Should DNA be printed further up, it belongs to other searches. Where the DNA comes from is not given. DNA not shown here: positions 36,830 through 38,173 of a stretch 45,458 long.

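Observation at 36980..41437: Translationally coupled kinase / nucleotidyltransferase / carbamoyltransferase / sugar-phosphate-cyclase cassette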

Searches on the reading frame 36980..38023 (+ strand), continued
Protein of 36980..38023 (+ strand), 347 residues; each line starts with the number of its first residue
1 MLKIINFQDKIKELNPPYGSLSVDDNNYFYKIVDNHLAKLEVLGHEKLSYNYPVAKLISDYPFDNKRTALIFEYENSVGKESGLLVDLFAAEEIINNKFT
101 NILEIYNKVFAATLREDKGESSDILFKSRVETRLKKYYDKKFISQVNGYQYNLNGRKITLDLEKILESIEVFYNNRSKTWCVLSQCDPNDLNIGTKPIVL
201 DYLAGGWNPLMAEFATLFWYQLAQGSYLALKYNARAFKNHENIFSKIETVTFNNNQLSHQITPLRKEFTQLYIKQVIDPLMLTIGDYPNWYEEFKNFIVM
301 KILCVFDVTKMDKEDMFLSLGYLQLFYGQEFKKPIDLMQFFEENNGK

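Call 80: search_protein_families(library=pfam, proteins=[L018:7839-8585:+, L018:8582-9352:+, L018:9297-9947:+, L018:13852-14985:+, L018:14982-15770:+, L018:15767-16471:+, L018:16487-17026:+, L006:8013-9416:+], max_evalue=0.01)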
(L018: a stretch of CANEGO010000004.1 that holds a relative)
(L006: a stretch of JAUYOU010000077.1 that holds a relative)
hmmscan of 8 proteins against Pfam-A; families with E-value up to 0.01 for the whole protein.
L018:7839-8585:+ (248 aa): 8 families
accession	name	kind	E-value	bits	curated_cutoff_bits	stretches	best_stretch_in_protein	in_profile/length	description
PF13561.12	adh_short_C2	-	2.1e-47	162.2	27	1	20-245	3-235/236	Enoyl-(Acyl carrier protein) reductase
PF00106.31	adh_short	-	4.7e-44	150.6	26.6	1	12-194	1-190/195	short chain dehydrogenase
PF01370.27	Epimerase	-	7.3e-09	35.8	20.9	1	14-128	1-105/240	NAD dependent epimerase/dehydratase family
PF08659.16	KR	-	2.6e-08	34.5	22.6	1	14-127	3-125/180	KR domain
PF03435.24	Sacchrp_dh_NADP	-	6e-05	23.8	25.1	1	15-114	2-99/129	Saccharopine dehydrogenase NADP binding domain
PF16363.11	GDP_Man_Dehyd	-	0.00014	21.8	27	1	15-141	1-129/332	GDP-mannose 4,6 dehydratase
PF23441.1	SDR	-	0.0047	16.8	27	0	61-245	67-255/258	SDR-like rossmann domain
PF02254.24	TrkA_N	-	0.0087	16.8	23.8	0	19-66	5-51/116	TrkA-N domain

L018:8582-9352:+ (256 aa): 1 family
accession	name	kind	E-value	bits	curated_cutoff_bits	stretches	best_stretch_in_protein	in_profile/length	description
PF01564.23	Spermine_synth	-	0.0069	16.4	22.9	0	129-194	119-183/186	Spermine/spermidine synthase domain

L018:9297-9947:+ (216 aa): 3 families
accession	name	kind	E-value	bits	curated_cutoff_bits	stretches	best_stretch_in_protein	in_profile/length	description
PF13419.12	HAD_2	-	5.9e-06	27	23.8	1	33-202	1-171/178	Haloacid dehalogenase-like hydrolase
PF05822.18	UMPH-1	-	7.5e-05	22.8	23.7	1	81-163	58-142/246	Pyrimidine 5'-nucleotidase (UMPH-1)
PF12710.13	HAD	-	0.0011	19.9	27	1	33-152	1-130/189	haloacid dehalogenase-like hydrolase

L018:13852-14985:+ (377 aa): 0 families

L018:14982-15770:+ (262 aa): 0 families

L018:15767-16471:+ (234 aa): 1 family
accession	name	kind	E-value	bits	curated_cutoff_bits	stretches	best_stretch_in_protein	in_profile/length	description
PF07931.18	CPT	-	0.0095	16.2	22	0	5-141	2-139/172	Chloramphenicol phosphotransferase-like protein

L018:16487-17026:+ (179 aa): 1 family
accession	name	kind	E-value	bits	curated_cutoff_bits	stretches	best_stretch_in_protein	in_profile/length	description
PF00300.27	His_Phos_1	-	1.4e-25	90.6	21.7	1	6-158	1-161/194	Histidine phosphatase superfamily (branch 1)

L006:8013-9416:+ (467 aa): 2 families
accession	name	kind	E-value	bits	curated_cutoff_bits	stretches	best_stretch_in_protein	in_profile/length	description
PF09471.16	Peptidase_M64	-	4.8e-24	85.5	26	2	38-259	3-208/302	IgA Peptidase M64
PF00404.24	Dockerin_1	-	0.0034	18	22.9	1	412-456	3-49/57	Dockerin type I domain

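Call 84: find_related_loci(query=A1, collection=metagenome_contigs, flank=9000)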
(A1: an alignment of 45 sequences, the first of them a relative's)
Query A1 (347 aa) in metagenome_contigs; peptide patterns used: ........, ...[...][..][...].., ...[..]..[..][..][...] (x = any residue, [..] = any of these).
186 stretches matched a pattern; 38 encode a relative of the query (tblastn E <= 1e-3); 38 distinct loci.
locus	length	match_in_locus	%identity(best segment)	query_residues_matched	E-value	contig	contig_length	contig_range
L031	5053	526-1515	54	18-345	7e-118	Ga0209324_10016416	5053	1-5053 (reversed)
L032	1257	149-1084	47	29-342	1e-100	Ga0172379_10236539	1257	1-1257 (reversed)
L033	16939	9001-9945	47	19-329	7e-89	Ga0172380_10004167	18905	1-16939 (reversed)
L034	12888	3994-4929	47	19-328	3e-88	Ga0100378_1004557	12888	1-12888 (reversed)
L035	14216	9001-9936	47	19-328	3e-88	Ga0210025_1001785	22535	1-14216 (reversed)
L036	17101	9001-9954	45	19-330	5e-88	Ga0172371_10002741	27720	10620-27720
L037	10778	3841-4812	43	18-343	2e-87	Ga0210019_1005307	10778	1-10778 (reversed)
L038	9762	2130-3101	43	18-343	2e-87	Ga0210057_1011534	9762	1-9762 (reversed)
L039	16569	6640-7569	44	28-341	3e-87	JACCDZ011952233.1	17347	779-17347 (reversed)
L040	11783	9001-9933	46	19-327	7e-86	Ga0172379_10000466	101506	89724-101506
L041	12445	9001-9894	46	41-341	9e-85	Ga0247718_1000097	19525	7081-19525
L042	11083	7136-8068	46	19-327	3e-84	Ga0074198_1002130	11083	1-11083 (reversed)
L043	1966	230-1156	45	19-327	1e-87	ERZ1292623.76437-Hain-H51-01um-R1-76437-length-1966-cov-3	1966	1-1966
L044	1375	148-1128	43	19-336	1e-89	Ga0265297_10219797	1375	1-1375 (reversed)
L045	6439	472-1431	42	19-338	4e-82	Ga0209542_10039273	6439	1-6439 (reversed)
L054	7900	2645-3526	41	18-315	3e-73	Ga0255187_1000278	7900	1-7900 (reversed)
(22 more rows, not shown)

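Call 85: search_dna_similar(query=window:36980-38023:+, collection=plasmids, mode=protein, max_evalue=0.001, max_rows=10)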
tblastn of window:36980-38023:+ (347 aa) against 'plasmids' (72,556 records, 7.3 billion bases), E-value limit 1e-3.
Records with a match: 1; places in all: 1; records where one place covers at least 80% of the query: 1.
Best place of each record, by identity: <60% 1.
By first word of the organism name: Lactococcus 1.
By predicted mobility (MOB-suite, as given by PLSDB): conjugative 1.
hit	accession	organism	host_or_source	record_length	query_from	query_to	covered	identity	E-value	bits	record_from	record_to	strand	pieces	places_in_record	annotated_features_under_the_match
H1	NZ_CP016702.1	Lactococcus lactis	Single cell,Dairy fermentation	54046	8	319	84%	24.7%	2e-5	74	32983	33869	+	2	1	hypothetical protein (x2)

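Call 86: get_annotated_region(hit=H1, flank=9000)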
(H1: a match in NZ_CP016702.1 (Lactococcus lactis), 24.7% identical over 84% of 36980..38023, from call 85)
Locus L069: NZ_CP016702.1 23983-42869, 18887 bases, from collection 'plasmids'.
description: Lactococcus lactis subsp. lactis strain 275 plasmid p275D, complete sequence
organism: Lactococcus lactis (NCBI taxid 1360)
taxonomy: Bacteria; Bacillota; Bacilli; Lactobacillales; Streptococcaceae; Lactococcus; Lactococcus lactis
host: -; source: Single cell,Dairy fermentation; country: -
typing (MOB-suite, as given by PLSDB): conjugative; replicon rep_cluster_633; relaxase MOB_Unknown; mating-pair formation MPF_T
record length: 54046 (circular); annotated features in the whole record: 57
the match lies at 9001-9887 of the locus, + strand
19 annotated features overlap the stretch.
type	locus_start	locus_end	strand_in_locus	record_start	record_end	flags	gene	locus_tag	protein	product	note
CDS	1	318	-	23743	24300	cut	-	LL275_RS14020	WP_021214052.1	DUF805 domain-containing protein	-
CDS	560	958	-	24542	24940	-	-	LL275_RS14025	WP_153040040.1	helix-turn-helix transcriptional regulator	-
CDS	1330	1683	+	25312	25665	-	-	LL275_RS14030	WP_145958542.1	LytTR family DNA-binding domain-containing protein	-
CDS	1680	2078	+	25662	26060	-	-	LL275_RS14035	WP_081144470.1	hypothetical protein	-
CDS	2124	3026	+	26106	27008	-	-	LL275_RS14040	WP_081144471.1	ABC transporter ATP-binding protein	-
CDS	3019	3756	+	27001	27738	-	-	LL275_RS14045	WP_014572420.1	ABC transporter permease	-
CDS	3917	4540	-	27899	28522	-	-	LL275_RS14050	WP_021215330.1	DUF2812 domain-containing protein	-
CDS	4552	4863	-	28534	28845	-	-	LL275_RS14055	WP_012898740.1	PadR family transcriptional regulator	-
CDS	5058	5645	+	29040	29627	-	-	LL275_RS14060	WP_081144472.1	recombinase family protein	GO:0006310 - DNA recombination [Evidence IEA]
CDS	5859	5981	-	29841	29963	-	-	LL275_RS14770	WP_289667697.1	putative holin-like toxin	-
CDS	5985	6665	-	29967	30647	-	-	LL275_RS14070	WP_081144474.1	IS6 family transposase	-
CDS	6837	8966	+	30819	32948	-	-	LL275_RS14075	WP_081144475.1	hypothetical protein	-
CDS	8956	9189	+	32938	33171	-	-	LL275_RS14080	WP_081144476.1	hypothetical protein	-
CDS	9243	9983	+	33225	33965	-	-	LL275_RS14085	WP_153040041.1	hypothetical protein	-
CDS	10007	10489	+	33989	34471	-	-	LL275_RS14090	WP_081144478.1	hypothetical protein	-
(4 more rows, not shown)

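Call 88: search_protein_families(library=padloc, proteins=[L069:6837-8966:+, L069:9243-9983:+, L069:10007-10489:+, L015:12641-15073:+, L003:6927-7847:+], max_evalue=0.01)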
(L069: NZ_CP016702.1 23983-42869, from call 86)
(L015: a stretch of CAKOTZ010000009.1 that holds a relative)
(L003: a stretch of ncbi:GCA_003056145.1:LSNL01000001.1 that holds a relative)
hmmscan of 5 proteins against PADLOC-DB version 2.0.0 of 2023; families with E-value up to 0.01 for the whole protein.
L069:6837-8966:+ (709 aa): 3 families
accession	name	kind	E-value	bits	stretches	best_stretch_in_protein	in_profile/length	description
PDLC00790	Cyclase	-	2.4e-05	21.8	1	491-544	53-105/310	oligonucleotide-cyclase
PDLC00823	Cyclase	-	0.00011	19.9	1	518-547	48-77/285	oligonucleotide-cyclase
PDLC04903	PDC-S09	-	0.0011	17.3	1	493-590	6-103/108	-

L069:9243-9983:+ (246 aa): 0 families

L069:10007-10489:+ (160 aa): 0 families

L015:12641-15073:+ (810 aa): 3 families
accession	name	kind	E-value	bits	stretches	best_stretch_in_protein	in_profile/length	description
PDLC04899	PDC-S07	-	1.1e-07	29.6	1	679-736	34-95/135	-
PDLC04903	PDC-S09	-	2.3e-05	22.6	1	413-475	7-70/108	-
PDLC02911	VakA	-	8.4e-05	21.2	1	1-29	1-29/163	-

L003:6927-7847:+ (306 aa): 2 families
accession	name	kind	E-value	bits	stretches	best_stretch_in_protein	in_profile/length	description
PDLC01908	CARF5--CARF_ADA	-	4e-22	76.8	1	67-292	334-564/605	-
PDLC02310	AbiEii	-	0.00051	17.5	1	67-148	155-235/265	AbiEii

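Call 89: search_protein_families(library=pfam, proteins=[L069:6837-8966:+, L069:9243-9983:+, L069:10007-10489:+, L054:5233-6306:-, L018:8582-9352:+], max_evalue=0.01)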
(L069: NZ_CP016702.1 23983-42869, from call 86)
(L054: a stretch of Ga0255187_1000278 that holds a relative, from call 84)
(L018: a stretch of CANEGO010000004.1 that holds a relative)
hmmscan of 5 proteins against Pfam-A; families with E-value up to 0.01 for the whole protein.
L069:6837-8966:+ (709 aa): 0 families

L069:9243-9983:+ (246 aa): 0 families

L069:10007-10489:+ (160 aa): 3 families
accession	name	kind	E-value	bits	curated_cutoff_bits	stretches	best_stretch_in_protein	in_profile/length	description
PF00132.30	Hexapep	-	2.5e-11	43.2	27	2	108-140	2-34/36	Bacterial transferase hexapeptide (six repeats)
PF14602.12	Hexapep_2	-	0.00046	20.3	27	1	110-140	4-32/34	Hexapeptide repeat of succinyl-transferase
PF25084.1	LbH_EIF2B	-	0.0041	17.6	54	0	109-149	23-62/105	EIF2B subunit epsilon LbH domain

L054:5233-6306:- (357 aa): 2 families
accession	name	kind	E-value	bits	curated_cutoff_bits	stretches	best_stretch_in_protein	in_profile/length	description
PF00962.28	A_deaminase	-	1.4e-30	107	27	1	65-353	5-309/330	Adenosine deaminase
PF01979.26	Amidohydro_1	-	0.0063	16.2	25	0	262-348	195-288/345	Amidohydrolase family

L018:8582-9352:+ (256 aa): 1 family
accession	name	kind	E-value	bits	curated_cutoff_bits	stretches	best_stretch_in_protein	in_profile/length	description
PF01564.23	Spermine_synth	-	0.0069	16.4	22.9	0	129-194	119-183/186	Spermine/spermidine synthase domain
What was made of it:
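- A hexapeptide acyltransferase accompanies the distant Lactococcus copy (call 89).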

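Call 90: search_protein_representatives(alignment_id=A1)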
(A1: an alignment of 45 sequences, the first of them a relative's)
Query: 45 sequences, 345 profile positions. Proteins with E-value up to 0.001 (for the whole library): 335; up to 1e-10: 257; up to 1e-30: 109. The best 150 are listed.
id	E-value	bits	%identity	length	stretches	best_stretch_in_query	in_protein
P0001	2.3e-139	480.7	-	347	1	3-343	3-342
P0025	1.7e-138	477.8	-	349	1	5-344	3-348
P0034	4.1e-131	453.5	-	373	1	4-344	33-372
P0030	1.2e-129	448.7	-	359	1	4-344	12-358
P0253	2.8e-127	440.9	-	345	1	11-344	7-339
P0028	6.5e-127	439.7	-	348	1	7-343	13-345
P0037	3.4e-125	434.1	-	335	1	15-341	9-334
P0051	4.0e-122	424.0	-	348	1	3-344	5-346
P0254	4.9e-122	423.7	-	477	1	10-344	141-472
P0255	4.7e-114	397.5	-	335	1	3-338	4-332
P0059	6.8e-114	396.9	-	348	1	2-344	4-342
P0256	1.8e-109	382.4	-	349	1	2-342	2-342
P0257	2.1e-108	378.9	-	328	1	15-342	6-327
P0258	2.7e-107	375.2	-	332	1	39-344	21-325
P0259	6.3e-105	367.4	-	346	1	10-342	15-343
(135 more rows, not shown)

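Call 95: find_encoding_contigs(protein=P0001, flank=1000, max_places=2)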
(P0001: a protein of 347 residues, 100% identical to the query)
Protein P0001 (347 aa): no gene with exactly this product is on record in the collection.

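Call 96: find_encoding_contigs(protein=P0002, flank=6000, max_places=2)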
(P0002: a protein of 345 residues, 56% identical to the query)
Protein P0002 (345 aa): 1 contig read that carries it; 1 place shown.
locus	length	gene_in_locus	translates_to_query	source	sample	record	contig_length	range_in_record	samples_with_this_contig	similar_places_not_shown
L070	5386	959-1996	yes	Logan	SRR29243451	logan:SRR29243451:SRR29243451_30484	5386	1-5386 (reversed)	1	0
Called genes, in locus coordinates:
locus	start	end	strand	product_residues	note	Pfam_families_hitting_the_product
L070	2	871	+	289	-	?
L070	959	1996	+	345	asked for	-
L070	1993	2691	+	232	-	-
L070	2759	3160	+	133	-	PF00293:NUDIX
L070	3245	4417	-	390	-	-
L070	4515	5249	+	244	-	PF01409:tRNA-synt_2d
